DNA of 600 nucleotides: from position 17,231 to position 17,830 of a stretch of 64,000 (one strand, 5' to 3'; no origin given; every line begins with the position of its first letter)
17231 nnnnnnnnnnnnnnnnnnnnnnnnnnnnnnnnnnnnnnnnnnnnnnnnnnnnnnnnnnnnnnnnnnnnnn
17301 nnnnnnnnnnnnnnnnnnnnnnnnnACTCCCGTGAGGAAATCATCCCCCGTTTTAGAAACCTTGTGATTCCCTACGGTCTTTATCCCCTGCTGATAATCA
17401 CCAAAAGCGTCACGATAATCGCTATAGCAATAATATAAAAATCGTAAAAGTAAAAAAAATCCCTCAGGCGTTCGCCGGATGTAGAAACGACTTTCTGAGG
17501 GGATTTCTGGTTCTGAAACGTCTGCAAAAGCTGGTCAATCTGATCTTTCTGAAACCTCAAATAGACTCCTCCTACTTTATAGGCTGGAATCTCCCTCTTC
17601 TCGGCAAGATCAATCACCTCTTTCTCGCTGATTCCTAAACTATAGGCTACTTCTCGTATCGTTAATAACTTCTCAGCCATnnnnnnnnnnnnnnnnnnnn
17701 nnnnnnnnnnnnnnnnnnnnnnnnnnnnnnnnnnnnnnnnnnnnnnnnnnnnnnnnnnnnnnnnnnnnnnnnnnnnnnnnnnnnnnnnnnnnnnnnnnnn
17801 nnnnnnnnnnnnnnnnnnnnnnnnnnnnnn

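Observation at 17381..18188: Bactofilin fused to an excisionase-type HTH, paired with a membrane-anchored HTH protein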

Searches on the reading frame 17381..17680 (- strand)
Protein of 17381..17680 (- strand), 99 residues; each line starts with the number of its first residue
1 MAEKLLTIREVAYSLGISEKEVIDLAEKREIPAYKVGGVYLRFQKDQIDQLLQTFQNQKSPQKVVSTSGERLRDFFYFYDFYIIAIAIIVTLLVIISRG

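Call 3: search_protein_families(library=pfam, proteins=[window:17381-17680:-], max_evalue=1)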
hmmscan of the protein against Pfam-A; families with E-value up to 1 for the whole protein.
window:17381-17680:- (99 aa): 10 families
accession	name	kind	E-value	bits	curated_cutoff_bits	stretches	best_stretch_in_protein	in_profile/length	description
PF12728.13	HTH_17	-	6.6e-09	36.3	27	1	5-53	1-48/51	Helix-turn-helix domain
PF21476.4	PF0610-like_N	-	0.02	15.5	33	1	3-24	12-33/50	PF0610-like, N-terminal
PF16996.10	Asp4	-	0.03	14.9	27.7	1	57-94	17-54/55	Accessory secretory protein Sec Asp4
PF04760.21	IF2_N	-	0.056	13.7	25.3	1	6-27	4-25/53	Translation initiation factor IF-2, N-terminal region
PF00046.35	Homeodomain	-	0.077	13.3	22.9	1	42-63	6-27/57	Homeodomain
PF12681.13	Glyoxalase_2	-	0.081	13.3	30.1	1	20-87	47-112/118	Glyoxalase-like domain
PF22451.2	NirdL-like_HTH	-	0.09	12.8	27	1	9-27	20-38/47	Siroheme decarboxylase NirDL-like HTH domain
PF13591.12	MerR_2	-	0.12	12.6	29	1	6-51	1-45/84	MerR HTH family regulatory protein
PF12419.13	DUF3670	-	0.22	11.6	27.6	1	17-61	81-124/136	SNF2 Helicase protein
PF07234.17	Babuvirus_MP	-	0.27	11.6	27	1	67-95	3-34/117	Movement and RNA silencing protein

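Call 4: search_protein_families(library=ncbifam, proteins=[window:17381-17680:-], max_evalue=1)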
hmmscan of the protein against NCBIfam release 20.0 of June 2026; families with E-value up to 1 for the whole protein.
window:17381-17680:- (99 aa): 5 families
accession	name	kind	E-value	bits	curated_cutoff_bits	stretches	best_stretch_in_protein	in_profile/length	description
NF047737.1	antiphage_MADS1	equivalog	3e-11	43.4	80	1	3-50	1-47/49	methylation-associated defense system helix-turn-helix domain-containing protein MAD1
TIGR01764.1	excise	domain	4.5e-09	36.5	28.8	1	5-52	1-47/49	excisionase family DNA-binding protein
NF009646.0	PRK13182.1-1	equivalog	0.072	12.9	262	1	11-60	8-57/180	chromosome-anchoring protein RacA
NF038139.1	Reg_Aceta_RamB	equivalog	0.079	11.6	700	1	17-86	87-158/465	acetate metabolism transcriptional regulator RamB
NF040990.2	MamR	equivalog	0.08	13.3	100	1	4-41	42-79/91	magnetosome protein MamR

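Call 15: find_homologous_proteins(query=window:17381-17680:-, max_evalue=0.001)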
Query window:17381-17680:- (99 aa): 369 proteins with E <= 0.001 among 372 candidates; the best 120 are listed.
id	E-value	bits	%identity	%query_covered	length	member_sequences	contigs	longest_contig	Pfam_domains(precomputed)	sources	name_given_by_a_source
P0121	1.3e-46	174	89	100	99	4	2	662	PF12728.14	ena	-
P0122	5.1e-42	159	82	100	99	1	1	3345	PF12728.14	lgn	-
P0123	2.4e-41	157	77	100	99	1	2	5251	PF12728.14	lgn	-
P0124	2.6e-38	147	76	100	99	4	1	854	PF12728.14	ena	-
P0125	2.1e-37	144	73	100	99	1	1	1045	PF12728.14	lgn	-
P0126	4.9e-37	143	71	100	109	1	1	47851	PF12728.14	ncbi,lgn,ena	-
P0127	1.3e-34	136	69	86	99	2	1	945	PF12728.14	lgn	-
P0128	3.4e-33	131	67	86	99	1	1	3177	PF12728.14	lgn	-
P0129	4.5e-33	131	71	100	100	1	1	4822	PF12728.14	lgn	-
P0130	3.0e-32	128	67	83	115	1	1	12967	PF12728.14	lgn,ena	-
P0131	6.7e-32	127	71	86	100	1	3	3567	PF12728.14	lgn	-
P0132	1.6e-31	126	71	86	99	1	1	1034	PF12728.14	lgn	-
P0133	2.1e-31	125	65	86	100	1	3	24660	PF12728.14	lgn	-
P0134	3.8e-31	125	65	86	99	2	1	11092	PF12728.14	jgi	jgi:excisionase family DNA binding protein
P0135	7.2e-31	124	66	100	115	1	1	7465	PF12728.14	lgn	-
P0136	1.2e-30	123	66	86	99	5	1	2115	PF12728.14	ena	-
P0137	2.2e-30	122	65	100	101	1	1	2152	PF12728.14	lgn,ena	-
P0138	2.3e-30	122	62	78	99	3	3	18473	PF12728.14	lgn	-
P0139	4.2e-30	121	65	86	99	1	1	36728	PF12728.14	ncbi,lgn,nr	ncbi:DNA-binding protein [bacterium]|nr:MAG: DNA-binding protein [bacterium]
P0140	5.6e-30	121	62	86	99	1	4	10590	PF12728.14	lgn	-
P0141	8.9e-30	120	63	74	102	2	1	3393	PF12728.14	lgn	-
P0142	9.9e-30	120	68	83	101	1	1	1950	PF12728.14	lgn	-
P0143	1.2e-29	120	64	100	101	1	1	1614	PF12728.14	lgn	-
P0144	2.0e-29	119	66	86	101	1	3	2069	PF12728.14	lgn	-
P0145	2.5e-29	119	62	74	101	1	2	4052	PF12728.14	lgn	-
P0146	6.7e-29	117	66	86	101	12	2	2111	PF12728.14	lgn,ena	-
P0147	8.1e-29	117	63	83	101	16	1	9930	PF12728.14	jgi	jgi:excisionase family DNA binding protein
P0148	8.2e-29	117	66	86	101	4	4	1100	PF12728.14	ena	-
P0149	8.7e-29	117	61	86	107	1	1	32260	PF12728.14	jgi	jgi:excisionase family DNA binding protein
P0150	9.9e-29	117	66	86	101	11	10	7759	PF12728.14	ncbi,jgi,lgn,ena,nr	ncbi:MAG: hypothetical protein A2535_14555 [Burkholderiales bacterium RIFOXYD2_FULL_59_8]|nr:MAG: hy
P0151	1.1e-28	117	65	86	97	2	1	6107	PF12728.14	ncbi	ncbi:MAG: helix-turn-helix domain-containing protein [Candidatus Omnitrophota bacterium]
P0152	2.2e-28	116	61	86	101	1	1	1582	PF12728.14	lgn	-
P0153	3.0e-28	115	58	74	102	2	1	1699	PF12728.14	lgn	-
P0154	7.8e-28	114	64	86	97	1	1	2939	PF12728.14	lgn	-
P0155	2.6e-27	112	62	100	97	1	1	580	PF12728.14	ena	-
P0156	2.9e-27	112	60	100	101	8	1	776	PF12728.14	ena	-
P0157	4.4e-27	112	59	86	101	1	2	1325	PF12728.14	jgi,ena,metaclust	metaclust:\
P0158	5.6e-27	111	61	87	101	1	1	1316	PF12728.14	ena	-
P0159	7.1e-27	111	61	83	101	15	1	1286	PF12728.14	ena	-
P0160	8.5e-27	111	57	98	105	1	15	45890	PF12728.14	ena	-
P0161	1.3e-26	110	60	83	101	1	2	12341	PF12728.14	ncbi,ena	-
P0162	1.3e-26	110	62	88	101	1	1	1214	PF12728.14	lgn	-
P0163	1.9e-26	109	61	86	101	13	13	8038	PF12728.14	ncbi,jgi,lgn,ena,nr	ncbi:MAG TPA: helix-turn-helix domain-containing protein [Candidatus Omnitrophota bacterium]|nr:heli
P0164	2.5e-26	109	60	84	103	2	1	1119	PF12728.14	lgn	-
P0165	2.6e-26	109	56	86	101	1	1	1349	PF12728.14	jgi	jgi:excisionase family DNA binding protein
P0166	2.8e-26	109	59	81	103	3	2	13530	PF12728.14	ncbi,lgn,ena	-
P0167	5.0e-26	108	58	100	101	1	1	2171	PF12728.14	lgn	-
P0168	5.4e-26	108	58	98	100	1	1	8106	PF12728.14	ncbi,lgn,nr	ncbi:MAG: helix-turn-helix domain-containing protein [Candidatus Omnitrophica bacterium]|nr:helix-tu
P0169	8.8e-26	107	60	98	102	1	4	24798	PF12728.14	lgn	-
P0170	1.2e-25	107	57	98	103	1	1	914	PF12728.14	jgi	-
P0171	1.3e-25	107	56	81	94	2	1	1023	PF12728.14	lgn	-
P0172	1.8e-25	106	60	83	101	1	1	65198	PF12728.14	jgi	-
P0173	1.8e-25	106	57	81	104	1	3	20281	PF12728.14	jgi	jgi:excisionase family DNA binding protein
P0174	2.2e-25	106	55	98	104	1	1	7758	PF12728.14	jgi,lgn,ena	jgi:excisionase family DNA binding protein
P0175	2.2e-25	106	56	86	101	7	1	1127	PF12728.14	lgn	-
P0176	2.7e-25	106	61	86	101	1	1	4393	PF12728.14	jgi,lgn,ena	-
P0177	3.0e-25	106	59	81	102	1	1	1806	PF12728.14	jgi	-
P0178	3.2e-25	106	58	95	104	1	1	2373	PF12728.14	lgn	-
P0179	4.0e-25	105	57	98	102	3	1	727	PF12728.14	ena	-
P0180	4.6e-25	105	57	81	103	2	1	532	PF12728.14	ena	-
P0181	5.1e-25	105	57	81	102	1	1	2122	PF12728.14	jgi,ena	-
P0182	5.4e-25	105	56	81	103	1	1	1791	PF12728.14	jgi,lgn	jgi:excisionase family DNA binding protein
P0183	5.7e-25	105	57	81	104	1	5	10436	PF12728.14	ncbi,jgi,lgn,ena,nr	ncbi:DNA-binding protein [bacterium]|nr:MAG: DNA-binding protein [bacterium]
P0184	5.9e-25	105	56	83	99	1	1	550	PF12728.14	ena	-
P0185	6.0e-25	105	57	81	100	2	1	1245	PF12728.14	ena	-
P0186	6.3e-25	105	59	81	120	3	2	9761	PF12728.14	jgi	jgi:excisionase family DNA binding protein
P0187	7.1e-25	104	57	100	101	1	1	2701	PF12728.14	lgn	-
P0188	7.6e-25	104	59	80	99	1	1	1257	PF12728.14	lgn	-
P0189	8.1e-25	104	59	81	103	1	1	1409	PF12728.14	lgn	-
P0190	8.1e-25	104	58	98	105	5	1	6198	PF12728.14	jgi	-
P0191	8.7e-25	104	56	81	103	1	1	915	PF12728.14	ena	-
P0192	9.3e-25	104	60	83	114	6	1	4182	PF12728.14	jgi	-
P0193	9.7e-25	104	59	81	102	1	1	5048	PF12728.14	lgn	-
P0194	1.1e-24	104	57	99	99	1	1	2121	PF12728.14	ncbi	-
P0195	1.1e-24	104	55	98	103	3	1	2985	PF12728.14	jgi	-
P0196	1.1e-24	104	57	98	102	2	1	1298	PF12728.14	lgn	-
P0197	1.1e-24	104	55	98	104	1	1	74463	PF12728.14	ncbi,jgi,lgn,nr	ncbi:MAG: helix-turn-helix domain-containing protein [Candidatus Omnitrophica bacterium]|jgi:excisio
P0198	1.2e-24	104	60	74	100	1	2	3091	PF12728.14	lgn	-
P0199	1.7e-24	103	59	82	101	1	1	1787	PF12728.14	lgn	-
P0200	2.1e-24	103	55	84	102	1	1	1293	PF12728.14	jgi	jgi:excisionase family DNA binding protein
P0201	2.4e-24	103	67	48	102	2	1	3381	PF12728.14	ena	-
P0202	2.4e-24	103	53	83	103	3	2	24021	PF12728.14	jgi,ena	-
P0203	2.5e-24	103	57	98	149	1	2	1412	PF12728.14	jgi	jgi:excisionase family DNA binding protein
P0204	2.8e-24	103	55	99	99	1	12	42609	PF12728.14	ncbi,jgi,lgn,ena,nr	ncbi:MAG: hypothetical protein AUJ74_00110 [Candidatus Omnitrophica bacterium CG1_02_44_16]|nr:MAG: 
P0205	2.8e-24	103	60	84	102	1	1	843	PF12728.14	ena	-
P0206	2.9e-24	103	57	97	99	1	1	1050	PF12728.14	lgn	-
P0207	3.1e-24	102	59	81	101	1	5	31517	PF12728.14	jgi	jgi:excisionase family DNA binding protein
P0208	3.2e-24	102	55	94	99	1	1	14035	PF12728.14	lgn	-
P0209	3.6e-24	102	54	98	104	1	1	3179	PF12728.14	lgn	-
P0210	4.0e-24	102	59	81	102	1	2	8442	PF12728.14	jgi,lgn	jgi:excisionase family DNA binding protein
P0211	4.0e-24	102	59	81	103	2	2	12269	PF12728.14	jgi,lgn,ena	-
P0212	4.2e-24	102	62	84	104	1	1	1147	PF12728.14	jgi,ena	jgi:excisionase family DNA binding protein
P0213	4.2e-24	102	57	82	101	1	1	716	PF12728.14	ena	-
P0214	4.3e-24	102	56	80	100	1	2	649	PF12728.14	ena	-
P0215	4.5e-24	102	56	98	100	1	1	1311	PF12728.14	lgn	-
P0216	4.7e-24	102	59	81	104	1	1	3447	PF12728.14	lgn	-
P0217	4.9e-24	102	57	81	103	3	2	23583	PF12728.14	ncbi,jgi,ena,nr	ncbi:DNA-binding protein [bacterium]|nr:MAG: DNA-binding protein [bacterium]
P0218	5.4e-24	102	54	98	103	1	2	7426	PF12728.14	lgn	-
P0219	5.8e-24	102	53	97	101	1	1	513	PF12728.14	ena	-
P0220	5.8e-24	102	56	84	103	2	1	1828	PF12728.14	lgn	-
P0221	5.9e-24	102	56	99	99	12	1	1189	PF12728.14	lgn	-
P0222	6.0e-24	102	57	81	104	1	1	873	PF12728.14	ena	-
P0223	6.2e-24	101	54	100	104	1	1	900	PF12728.14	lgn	-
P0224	6.9e-24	101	60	84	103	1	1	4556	PF12728.14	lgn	-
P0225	7.3e-24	101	55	97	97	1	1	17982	PF12728.14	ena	-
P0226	7.5e-24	101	60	81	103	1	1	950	PF12728.14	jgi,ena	-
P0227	7.7e-24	101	56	82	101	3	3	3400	PF12728.14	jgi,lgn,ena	jgi:excisionase family DNA binding protein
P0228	7.8e-24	101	58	98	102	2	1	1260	PF12728.14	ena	-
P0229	8.0e-24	101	52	97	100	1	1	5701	PF12728.14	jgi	jgi:excisionase family DNA binding protein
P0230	8.4e-24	101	56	81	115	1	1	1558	PF12728.14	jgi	jgi:excisionase family DNA binding protein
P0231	8.8e-24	101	55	98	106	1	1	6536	PF12728.14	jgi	-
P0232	9.4e-24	101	58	83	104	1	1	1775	PF12728.14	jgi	jgi:excisionase family DNA binding protein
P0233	1.1e-23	101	54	98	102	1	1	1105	PF12728.14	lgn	-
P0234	1.1e-23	101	55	98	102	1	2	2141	PF12728.14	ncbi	-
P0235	1.1e-23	101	57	97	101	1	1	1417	PF12728.14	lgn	-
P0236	1.2e-23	101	54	83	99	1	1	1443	PF12728.14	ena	-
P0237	1.3e-23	100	54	99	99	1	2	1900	PF12728.14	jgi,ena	-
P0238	1.4e-23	100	54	100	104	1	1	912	PF12728.14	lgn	-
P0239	1.4e-23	100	58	81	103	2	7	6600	PF12728.14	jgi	jgi:excisionase family DNA binding protein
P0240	1.5e-23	100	51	97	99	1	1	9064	PF12728.14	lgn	-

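Call 38: search_solved_structures(query=A2, max_evalue=10, show_alignments=5)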
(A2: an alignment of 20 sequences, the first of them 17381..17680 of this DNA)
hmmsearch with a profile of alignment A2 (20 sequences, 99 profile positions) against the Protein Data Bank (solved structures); distinct sequences matched with E-value up to 10: 19.
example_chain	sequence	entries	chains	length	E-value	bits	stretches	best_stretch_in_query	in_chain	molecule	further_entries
4j2n_A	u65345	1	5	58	0.098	15.9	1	8-52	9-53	Gp37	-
4r1h_A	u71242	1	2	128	0.48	13.7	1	3-60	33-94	Lmo0741 protein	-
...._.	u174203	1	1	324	0.56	13.5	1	16-76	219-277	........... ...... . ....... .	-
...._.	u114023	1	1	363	0.74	13.1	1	16-76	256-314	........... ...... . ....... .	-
7z6h_D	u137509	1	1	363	0.75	13.1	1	16-76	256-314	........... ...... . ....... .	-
8ui7_D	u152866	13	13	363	0.75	13.1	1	16-76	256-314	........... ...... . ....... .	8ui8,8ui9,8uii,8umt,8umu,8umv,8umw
6ama_A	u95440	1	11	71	0.92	12.8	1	3-55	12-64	Putative DNA-binding protein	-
6amk_A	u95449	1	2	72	1.1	12.5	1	5-57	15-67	Putative DNA-binding protein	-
7tdd_A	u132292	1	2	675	2.7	11.3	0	39-98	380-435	Two pore calcium channel protein 1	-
5dqq_A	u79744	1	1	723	3.2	11.1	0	39-98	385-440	Two pore calcium channel protein 1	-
6e1k_A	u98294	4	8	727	3.3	11.1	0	39-98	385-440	Two pore calcium channel protein 1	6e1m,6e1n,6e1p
6cx0_A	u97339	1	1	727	3.3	11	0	39-98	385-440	Two pore calcium channel protein 1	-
7tbg_A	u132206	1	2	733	3.3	11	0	39-98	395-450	Two pore calcium channel protein 1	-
7tde_A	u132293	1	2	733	3.3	11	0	39-98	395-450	Two pore calcium channel protein 1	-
7tdf_A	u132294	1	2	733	3.4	11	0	39-98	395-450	Two pore calcium channel protein 1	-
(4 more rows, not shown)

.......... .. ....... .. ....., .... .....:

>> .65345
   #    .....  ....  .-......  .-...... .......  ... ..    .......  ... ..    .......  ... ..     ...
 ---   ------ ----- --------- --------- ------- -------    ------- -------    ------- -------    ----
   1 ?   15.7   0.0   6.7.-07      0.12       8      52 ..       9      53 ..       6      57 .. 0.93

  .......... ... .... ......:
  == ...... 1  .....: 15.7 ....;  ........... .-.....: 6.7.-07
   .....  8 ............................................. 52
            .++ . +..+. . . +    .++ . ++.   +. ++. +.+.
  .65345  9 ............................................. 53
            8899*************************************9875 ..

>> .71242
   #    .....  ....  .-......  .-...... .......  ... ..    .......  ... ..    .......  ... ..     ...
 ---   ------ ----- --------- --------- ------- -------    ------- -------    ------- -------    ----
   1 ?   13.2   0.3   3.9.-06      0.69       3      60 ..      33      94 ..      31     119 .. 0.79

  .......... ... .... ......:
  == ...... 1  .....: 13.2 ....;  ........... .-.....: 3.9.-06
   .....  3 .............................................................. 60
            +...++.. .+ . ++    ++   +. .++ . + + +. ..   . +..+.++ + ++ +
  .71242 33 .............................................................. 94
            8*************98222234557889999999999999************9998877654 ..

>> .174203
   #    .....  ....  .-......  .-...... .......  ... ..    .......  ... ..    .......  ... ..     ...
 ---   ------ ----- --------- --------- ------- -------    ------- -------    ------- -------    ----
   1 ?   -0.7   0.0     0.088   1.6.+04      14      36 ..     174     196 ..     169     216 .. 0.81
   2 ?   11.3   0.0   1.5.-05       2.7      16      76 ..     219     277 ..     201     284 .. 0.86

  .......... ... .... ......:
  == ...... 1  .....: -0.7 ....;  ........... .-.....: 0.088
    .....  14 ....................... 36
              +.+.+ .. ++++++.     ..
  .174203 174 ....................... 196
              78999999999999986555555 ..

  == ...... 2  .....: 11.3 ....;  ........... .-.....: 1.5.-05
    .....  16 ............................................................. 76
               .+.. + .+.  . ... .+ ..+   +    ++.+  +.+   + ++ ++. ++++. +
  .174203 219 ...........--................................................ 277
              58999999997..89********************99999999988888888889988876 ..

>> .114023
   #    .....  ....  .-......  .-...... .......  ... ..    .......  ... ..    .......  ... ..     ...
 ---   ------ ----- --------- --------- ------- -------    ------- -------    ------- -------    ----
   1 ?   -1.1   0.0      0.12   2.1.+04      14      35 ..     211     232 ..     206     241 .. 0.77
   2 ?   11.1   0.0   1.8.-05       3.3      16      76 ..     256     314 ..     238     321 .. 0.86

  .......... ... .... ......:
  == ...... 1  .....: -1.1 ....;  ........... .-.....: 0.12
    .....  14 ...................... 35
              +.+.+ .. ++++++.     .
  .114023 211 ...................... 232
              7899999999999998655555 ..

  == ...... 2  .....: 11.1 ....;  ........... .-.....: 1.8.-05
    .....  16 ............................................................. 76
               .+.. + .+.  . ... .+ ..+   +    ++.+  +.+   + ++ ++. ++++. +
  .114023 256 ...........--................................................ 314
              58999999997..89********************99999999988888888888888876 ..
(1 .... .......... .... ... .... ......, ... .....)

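Call 59: predict_structure(alignment_id=A5)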
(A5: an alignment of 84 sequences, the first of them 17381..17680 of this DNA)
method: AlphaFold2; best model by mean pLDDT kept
length: 99 residues; sequences in the alignment: 84
mean_pLDDT: 76.9   pTM: 0.53
mean pLDDT of the five models: 76.9, 70.4, 68.6, 68.2, 67.7
residues with pLDDT >= 90: 16; 70-90: 62; 50-70: 14; < 50: 7
segments of 3 or more residues with pLDDT < 50: 59-63
pLDDT, mean of each block of 10 residues (from residue 1): 72 78 81 78 79 61 56 79 93 93
secondary structure, 60 per line:
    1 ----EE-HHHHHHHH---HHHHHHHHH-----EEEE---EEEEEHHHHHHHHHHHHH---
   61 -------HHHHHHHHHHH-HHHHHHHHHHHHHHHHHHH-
elements in order: H8-15 H19-27 E33-36 E40-44 H45-57 H68-78 H80-98

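Call 76: search_protein_families(library=padloc, proteins=[window:17381-17680:-], max_evalue=0.01)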
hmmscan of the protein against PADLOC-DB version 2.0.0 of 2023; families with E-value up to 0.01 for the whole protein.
window:17381-17680:- (99 aa): 1 family
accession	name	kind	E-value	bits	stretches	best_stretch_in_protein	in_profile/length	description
PDLC04133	mad1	-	5.2e-06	24.7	1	2-52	2-51/60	mads_1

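Call 77: search_protein_families(library=phrogs, proteins=[window:17381-17680:-], max_evalue=0.001)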
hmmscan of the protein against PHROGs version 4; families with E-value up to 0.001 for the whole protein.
window:17381-17680:- (99 aa): 5 families
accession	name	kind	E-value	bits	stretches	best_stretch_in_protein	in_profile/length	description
phrog_1840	-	integration and excision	1.1e-06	30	1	6-63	7-64/90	excisionase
phrog_66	-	integration and excision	1.1e-06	29.6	1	2-63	90-151/412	excisionase and transcriptional regulator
phrog_25262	-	unknown function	7e-05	23.8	1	3-55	32-84/106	-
phrog_7338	-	unknown function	0.00037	21.7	1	3-59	28-84/87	-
phrog_2907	-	integration and excision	0.00045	21.6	1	1-59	2-65/117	excisionase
